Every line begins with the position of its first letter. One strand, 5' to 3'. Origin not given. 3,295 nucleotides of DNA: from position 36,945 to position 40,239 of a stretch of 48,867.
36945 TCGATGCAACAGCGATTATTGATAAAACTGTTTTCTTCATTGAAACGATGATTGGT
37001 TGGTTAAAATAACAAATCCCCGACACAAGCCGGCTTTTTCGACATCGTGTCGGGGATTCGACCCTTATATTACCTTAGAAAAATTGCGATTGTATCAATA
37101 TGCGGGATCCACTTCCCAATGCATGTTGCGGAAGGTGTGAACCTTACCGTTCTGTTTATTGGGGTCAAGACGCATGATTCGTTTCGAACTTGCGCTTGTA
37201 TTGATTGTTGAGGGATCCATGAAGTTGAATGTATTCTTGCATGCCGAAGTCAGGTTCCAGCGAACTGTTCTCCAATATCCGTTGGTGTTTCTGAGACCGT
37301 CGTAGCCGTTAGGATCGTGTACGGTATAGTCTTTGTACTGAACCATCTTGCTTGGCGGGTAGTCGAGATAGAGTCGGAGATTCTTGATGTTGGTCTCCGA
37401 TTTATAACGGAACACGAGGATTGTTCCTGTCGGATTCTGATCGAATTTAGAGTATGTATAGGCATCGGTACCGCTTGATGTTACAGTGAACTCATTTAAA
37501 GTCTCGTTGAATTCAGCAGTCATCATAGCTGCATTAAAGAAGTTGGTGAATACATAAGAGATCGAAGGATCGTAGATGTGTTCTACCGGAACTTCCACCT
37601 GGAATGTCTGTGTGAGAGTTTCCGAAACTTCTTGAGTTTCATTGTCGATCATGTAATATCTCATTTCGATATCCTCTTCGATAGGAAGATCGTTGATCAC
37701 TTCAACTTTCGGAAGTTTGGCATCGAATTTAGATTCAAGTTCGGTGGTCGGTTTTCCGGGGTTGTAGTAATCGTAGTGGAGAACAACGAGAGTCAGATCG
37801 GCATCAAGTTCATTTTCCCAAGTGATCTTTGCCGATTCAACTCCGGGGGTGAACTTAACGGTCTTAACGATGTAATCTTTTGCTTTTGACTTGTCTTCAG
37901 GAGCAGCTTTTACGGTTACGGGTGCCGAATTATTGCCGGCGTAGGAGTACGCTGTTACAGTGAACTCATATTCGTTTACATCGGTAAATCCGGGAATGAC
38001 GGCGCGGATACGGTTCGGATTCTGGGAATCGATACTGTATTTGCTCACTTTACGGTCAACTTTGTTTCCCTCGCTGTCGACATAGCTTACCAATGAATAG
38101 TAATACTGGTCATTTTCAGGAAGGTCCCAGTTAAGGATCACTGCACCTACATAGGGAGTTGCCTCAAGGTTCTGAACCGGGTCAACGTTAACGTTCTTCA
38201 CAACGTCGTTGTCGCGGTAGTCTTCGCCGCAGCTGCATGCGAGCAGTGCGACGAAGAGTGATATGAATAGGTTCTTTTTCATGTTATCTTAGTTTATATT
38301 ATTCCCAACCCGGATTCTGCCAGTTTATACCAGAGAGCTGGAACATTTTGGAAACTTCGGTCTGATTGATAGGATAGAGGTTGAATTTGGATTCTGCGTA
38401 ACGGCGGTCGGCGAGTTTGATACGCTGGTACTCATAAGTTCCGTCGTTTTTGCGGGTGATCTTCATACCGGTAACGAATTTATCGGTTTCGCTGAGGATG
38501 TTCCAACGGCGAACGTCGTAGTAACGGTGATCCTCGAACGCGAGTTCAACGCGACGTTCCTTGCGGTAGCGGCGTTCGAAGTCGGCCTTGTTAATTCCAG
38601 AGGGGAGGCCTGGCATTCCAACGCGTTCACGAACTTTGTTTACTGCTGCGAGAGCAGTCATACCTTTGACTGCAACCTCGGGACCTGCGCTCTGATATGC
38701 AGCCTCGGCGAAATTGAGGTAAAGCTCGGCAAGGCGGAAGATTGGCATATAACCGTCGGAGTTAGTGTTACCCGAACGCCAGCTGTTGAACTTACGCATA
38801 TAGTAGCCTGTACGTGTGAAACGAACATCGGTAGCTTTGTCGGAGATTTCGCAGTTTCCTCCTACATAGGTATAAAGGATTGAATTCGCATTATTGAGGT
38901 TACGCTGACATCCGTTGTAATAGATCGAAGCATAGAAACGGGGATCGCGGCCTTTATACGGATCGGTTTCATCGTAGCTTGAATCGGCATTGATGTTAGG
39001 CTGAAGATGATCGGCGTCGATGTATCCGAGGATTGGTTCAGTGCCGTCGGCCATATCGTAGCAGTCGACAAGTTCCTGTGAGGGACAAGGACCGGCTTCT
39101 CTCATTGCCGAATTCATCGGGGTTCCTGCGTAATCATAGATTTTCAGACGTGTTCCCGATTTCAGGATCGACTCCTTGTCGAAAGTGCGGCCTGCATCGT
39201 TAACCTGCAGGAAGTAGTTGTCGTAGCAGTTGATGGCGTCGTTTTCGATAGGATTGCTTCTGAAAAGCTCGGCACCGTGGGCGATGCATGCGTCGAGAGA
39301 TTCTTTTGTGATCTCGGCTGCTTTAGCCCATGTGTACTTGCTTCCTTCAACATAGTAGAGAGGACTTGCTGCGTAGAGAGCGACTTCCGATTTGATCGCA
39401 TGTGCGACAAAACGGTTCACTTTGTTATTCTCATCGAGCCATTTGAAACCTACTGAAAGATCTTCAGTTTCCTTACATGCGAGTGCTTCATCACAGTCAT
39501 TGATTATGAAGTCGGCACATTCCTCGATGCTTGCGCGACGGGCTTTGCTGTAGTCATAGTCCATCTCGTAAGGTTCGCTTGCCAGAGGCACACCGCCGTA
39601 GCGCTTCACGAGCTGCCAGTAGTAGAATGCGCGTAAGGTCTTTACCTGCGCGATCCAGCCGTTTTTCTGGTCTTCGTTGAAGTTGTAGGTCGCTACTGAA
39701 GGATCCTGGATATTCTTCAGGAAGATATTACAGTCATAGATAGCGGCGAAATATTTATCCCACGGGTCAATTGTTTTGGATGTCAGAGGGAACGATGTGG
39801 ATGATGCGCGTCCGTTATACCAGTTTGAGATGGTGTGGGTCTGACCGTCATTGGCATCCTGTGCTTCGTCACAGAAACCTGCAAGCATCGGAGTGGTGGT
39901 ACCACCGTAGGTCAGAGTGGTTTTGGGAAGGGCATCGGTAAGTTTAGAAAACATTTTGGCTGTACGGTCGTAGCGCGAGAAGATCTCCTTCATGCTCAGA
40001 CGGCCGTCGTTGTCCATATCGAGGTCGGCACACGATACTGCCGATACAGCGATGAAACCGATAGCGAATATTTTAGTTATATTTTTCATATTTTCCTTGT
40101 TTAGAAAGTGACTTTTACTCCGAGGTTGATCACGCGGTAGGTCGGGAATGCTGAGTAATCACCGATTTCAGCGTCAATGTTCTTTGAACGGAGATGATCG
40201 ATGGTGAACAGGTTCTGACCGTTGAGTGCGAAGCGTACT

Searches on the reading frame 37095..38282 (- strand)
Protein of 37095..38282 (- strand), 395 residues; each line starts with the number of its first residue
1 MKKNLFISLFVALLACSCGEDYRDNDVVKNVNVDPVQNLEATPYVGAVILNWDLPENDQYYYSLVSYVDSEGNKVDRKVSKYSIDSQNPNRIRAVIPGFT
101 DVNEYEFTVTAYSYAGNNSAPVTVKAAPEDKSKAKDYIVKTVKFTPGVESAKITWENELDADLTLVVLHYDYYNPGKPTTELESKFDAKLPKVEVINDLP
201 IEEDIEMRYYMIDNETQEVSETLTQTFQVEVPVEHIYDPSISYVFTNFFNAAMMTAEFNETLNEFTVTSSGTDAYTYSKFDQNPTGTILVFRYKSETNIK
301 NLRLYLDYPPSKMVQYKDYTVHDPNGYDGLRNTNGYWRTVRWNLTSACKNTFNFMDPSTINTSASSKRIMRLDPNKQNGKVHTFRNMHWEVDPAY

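Call 7: search_protein_families(library=pfam, proteins=[window:37095-38282:-], max_evalue=0.001)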
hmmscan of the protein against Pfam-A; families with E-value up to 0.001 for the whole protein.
window:37095-38282:- (395 aa): 1 family
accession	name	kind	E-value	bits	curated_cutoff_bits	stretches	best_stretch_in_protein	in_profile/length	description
PF16323.11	DUF4959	-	1.7e-16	60.9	32.9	1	16-128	1-106/106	Domain of unknown function (DUF4959)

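Call 10: search_protein_families(library=ncbifam, proteins=[window:37095-38282:-], max_evalue=0.00001)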
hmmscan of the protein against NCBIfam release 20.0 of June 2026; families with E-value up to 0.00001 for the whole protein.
window:37095-38282:- (395 aa): 0 families

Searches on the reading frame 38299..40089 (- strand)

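Call 7: search_protein_families(library=pfam, proteins=[window:38299-40089:-], max_evalue=0.001)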
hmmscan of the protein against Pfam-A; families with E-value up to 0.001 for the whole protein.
window:38299-40089:- (596 aa): 3 families
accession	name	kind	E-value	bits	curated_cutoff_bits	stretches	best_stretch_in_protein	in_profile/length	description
PF07980.17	SusD_RagB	-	2.1e-49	169.2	23.1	1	332-595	41-297/297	SusD family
PF14322.12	SusD-like_3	-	2.3e-14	54.5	27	1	82-203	51-162/191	Starch-binding associating with outer membrane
PF12771.13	SusD-like_2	-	0.00077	18.9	27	0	112-170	59-116/415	Starch-binding associating with outer membrane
